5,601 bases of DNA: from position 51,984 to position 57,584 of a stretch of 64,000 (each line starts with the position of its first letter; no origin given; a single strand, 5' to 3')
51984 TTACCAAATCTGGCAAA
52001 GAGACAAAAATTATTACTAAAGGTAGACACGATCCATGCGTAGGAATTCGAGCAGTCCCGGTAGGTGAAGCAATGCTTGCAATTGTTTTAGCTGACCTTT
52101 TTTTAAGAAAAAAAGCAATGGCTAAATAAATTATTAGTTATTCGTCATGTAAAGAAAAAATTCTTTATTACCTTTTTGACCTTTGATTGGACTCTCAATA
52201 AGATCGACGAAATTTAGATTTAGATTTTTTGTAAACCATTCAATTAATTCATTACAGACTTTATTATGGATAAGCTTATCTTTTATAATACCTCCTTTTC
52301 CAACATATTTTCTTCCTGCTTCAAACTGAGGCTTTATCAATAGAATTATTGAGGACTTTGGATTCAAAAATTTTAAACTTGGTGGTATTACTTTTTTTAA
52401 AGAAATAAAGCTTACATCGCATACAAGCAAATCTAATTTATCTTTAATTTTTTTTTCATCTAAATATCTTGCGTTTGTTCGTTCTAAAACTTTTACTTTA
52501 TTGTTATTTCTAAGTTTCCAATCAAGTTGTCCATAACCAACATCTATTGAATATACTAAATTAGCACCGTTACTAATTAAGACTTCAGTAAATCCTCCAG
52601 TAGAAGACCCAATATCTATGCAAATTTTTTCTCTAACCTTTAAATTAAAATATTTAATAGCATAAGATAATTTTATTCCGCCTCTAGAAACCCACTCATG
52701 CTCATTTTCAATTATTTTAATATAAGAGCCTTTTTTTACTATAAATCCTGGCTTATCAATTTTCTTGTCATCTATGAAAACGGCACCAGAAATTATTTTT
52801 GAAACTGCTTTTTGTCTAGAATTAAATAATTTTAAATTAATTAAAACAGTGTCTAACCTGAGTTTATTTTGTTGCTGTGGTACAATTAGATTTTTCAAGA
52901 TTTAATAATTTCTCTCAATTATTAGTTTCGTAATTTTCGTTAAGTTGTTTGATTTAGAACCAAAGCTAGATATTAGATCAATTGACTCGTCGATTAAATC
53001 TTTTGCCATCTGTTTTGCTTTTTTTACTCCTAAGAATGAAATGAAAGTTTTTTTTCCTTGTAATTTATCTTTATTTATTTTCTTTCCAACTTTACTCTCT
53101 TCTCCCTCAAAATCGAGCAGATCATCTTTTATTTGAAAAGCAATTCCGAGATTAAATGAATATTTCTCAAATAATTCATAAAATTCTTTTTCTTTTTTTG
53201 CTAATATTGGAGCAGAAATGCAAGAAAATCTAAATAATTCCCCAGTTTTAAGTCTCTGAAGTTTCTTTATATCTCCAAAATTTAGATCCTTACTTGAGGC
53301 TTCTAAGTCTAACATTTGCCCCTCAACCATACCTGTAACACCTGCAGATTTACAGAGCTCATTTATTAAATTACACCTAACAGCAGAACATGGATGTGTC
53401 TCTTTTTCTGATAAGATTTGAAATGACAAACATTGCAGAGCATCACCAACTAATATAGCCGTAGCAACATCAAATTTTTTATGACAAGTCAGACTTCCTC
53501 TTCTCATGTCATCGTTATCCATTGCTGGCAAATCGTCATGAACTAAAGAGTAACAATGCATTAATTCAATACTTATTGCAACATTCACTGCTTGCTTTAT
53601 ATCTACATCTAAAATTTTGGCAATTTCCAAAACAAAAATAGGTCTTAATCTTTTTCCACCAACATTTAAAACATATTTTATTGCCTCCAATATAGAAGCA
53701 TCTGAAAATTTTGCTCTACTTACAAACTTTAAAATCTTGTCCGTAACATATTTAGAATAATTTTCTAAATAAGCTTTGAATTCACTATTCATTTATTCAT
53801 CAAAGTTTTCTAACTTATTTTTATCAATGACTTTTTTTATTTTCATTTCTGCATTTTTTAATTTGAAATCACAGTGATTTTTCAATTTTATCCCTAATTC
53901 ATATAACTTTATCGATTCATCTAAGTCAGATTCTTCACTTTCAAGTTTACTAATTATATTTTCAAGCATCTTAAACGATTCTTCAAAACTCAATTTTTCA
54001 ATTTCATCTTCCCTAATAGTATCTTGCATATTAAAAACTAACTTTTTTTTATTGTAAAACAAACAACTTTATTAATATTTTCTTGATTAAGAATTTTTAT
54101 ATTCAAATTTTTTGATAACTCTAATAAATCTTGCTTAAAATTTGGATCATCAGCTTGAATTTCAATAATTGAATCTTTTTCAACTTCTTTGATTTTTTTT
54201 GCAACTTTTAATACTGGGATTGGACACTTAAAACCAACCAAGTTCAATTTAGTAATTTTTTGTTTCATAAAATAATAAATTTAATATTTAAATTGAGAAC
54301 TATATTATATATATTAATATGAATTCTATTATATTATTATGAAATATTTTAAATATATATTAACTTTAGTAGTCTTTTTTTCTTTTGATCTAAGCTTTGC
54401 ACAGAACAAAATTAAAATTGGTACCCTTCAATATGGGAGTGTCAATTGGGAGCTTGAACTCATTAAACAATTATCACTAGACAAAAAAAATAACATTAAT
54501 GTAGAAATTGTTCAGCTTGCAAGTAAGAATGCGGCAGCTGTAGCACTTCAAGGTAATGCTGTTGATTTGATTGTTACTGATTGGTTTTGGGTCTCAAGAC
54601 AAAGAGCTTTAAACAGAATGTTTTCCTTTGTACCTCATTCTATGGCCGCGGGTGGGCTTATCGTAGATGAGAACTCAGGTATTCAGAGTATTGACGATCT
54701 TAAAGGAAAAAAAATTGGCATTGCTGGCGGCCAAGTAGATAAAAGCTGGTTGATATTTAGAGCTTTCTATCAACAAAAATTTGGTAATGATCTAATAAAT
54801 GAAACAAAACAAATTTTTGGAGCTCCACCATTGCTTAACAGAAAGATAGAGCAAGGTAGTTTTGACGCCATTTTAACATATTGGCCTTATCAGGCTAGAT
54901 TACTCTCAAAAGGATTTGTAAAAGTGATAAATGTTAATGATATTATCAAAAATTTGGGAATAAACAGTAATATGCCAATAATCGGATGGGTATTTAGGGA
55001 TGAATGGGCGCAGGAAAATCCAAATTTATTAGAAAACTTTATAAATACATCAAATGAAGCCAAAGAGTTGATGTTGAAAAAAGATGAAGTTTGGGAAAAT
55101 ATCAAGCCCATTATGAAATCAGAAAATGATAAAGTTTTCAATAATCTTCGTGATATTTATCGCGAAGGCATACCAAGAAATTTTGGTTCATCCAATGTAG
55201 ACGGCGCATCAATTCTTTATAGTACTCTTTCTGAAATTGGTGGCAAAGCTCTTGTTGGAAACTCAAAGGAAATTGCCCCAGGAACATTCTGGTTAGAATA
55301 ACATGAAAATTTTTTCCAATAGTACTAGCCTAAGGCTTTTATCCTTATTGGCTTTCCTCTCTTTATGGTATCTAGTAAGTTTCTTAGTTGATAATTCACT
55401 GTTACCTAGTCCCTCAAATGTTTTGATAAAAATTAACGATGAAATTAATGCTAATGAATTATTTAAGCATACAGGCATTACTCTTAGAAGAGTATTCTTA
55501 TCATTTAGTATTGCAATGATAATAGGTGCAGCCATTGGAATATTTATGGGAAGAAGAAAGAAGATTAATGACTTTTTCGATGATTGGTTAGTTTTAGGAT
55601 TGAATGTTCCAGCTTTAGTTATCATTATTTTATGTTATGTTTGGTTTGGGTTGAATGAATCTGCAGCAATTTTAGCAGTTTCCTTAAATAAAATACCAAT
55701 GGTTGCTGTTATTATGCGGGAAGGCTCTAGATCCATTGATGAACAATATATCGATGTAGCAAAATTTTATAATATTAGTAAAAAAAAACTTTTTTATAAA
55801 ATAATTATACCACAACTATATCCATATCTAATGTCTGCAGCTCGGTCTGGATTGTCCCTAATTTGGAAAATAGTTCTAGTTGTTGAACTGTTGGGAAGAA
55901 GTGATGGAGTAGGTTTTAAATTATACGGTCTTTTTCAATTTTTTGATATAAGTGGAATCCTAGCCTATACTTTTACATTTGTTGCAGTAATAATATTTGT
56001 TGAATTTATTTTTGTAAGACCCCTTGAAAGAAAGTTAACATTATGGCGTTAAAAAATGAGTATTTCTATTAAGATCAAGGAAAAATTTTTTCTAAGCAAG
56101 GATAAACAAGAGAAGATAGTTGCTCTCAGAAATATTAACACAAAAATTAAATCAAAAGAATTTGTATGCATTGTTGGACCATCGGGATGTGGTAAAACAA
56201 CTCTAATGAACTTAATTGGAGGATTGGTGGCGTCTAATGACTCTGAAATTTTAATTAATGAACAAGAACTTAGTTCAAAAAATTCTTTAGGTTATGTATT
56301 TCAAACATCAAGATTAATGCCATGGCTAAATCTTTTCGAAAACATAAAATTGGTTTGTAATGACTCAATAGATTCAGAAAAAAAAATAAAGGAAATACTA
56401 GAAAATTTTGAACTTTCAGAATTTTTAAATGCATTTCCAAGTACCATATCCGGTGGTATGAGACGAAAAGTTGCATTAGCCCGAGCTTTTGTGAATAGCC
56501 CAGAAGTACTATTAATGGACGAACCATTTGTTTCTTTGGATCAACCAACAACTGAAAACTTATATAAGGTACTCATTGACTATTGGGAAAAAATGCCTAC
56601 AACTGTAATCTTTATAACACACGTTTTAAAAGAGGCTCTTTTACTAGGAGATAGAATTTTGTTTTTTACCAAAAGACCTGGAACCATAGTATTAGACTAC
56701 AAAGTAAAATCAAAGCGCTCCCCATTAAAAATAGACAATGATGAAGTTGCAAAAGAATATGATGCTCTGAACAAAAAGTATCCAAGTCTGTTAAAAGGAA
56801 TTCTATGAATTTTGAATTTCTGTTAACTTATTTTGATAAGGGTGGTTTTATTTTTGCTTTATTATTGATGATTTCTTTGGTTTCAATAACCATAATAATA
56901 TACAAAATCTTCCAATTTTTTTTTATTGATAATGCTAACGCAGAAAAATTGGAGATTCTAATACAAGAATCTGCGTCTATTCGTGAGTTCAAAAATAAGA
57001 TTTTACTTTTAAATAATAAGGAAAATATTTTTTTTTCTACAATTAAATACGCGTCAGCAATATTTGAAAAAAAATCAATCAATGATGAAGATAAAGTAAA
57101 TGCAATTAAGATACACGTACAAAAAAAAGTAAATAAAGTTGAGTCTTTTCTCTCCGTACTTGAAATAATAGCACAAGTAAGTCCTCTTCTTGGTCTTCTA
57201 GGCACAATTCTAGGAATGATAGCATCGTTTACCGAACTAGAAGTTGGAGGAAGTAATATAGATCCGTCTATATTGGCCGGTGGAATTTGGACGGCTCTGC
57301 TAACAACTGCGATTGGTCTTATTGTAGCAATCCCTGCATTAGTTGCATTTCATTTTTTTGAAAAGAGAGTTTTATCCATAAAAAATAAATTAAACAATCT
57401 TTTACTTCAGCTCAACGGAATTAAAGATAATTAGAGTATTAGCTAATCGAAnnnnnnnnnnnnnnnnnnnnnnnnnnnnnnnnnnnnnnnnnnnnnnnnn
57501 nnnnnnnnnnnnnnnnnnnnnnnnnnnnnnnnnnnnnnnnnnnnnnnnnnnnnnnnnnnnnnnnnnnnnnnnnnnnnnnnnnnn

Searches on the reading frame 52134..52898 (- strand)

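Call 57: search_protein_families(library=pfam, proteins=[window:52134-52898:-], max_evalue=0.001)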
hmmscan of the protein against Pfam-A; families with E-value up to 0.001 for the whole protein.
window:52134-52898:- (254 aa): 3 families
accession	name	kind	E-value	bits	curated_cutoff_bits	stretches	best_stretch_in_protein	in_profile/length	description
PF01728.25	FtsJ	-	4.7e-45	154.2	24.1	1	69-250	1-178/181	FtsJ-like methyltransferase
PF01479.30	S4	-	6.9e-07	29.4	22.8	1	13-57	1-45/48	S4 domain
PF22421.1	SYY_C-terminal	-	0.00047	20.4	27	0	10-57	16-63/83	Tyrosine--tRNA ligase SYY-like C-terminal domain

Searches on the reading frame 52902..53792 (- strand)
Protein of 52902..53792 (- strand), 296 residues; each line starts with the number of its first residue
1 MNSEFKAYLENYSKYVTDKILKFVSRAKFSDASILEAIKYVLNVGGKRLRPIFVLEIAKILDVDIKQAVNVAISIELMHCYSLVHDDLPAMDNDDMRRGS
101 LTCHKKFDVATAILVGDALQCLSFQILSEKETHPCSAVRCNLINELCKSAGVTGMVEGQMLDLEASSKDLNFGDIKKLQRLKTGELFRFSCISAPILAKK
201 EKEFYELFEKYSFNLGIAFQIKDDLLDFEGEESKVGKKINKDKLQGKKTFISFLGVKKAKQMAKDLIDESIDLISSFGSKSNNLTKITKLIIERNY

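Call 57: search_protein_families(library=pfam, proteins=[window:52902-53792:-], max_evalue=0.001)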
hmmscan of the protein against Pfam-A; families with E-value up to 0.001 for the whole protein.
window:52902-53792:- (296 aa): 1 family
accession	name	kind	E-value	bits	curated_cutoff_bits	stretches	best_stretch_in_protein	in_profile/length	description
PF00348.22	polyprenyl_synt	-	1.2e-55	188.8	27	1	34-271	4-234/251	Polyprenyl synthetase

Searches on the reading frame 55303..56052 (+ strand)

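Call 57: search_protein_families(library=pfam, proteins=[window:55303-56052:+], max_evalue=0.001)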
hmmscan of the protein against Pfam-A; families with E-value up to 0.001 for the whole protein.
window:55303-56052:+ (249 aa): 1 family
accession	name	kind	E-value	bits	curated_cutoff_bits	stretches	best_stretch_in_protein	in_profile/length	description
PF00528.27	BPD_transp_1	-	1.3e-24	87.4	26.4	1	75-236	1-174/184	Binding-protein-dependent transport system inner membrane component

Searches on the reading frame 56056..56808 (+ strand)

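Call 57: search_protein_families(library=pfam, proteins=[window:56056-56808:+], max_evalue=0.001)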
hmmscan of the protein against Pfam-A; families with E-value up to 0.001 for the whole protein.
window:56056-56808:+ (250 aa): 8 families
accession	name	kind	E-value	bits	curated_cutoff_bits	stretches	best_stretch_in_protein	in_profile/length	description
PF00005.33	ABC_tran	-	5.4e-31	108.4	25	1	24-158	1-136/137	ABC transporter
PF13304.12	AAA_21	-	7.1e-07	30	27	0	131-189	238-298/304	AAA domain, putative AbiEii toxin, Type IV TA system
PF03215.21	Rad17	-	0.00015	22.2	23.8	1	32-151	43-165/186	Rad17 P-loop domain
PF03193.22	RsgA_GTPase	-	0.0002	21.7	30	1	13-56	89-128/174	RsgA GTPase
PF02463.25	SMC_N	-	0.00039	20.4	40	0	33-69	23-67/220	RecF/RecN/SMC N terminal domain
PF13401.12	AAA_22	-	0.00066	20.4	27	0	33-73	4-45/130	AAA domain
PF01637.24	ATPase_2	-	0.00093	19.5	33.2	0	23-179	7-141/225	ATPase domain predominantly from Archaea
PF00004.35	AAA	-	0.00098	20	21.2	0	37-116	1-38/131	ATPase family associated with various cellular activities (AAA)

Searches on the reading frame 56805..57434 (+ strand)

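Call 3: search_protein_families(library=pfam, proteins=[window:56805-57434:+], max_evalue=0.01)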
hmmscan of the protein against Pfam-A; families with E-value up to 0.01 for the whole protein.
window:56805-57434:+ (209 aa): 2 families
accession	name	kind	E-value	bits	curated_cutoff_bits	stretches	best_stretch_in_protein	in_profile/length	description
PF01618.21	MotA_ExbB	-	2.3e-28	98.9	22.9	1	89-196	19-125/127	MotA/TolQ/ExbB proton channel family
PF01441.24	Lipoprotein_6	-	0.0017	18.9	27.8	1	46-114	70-138/170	Lipoprotein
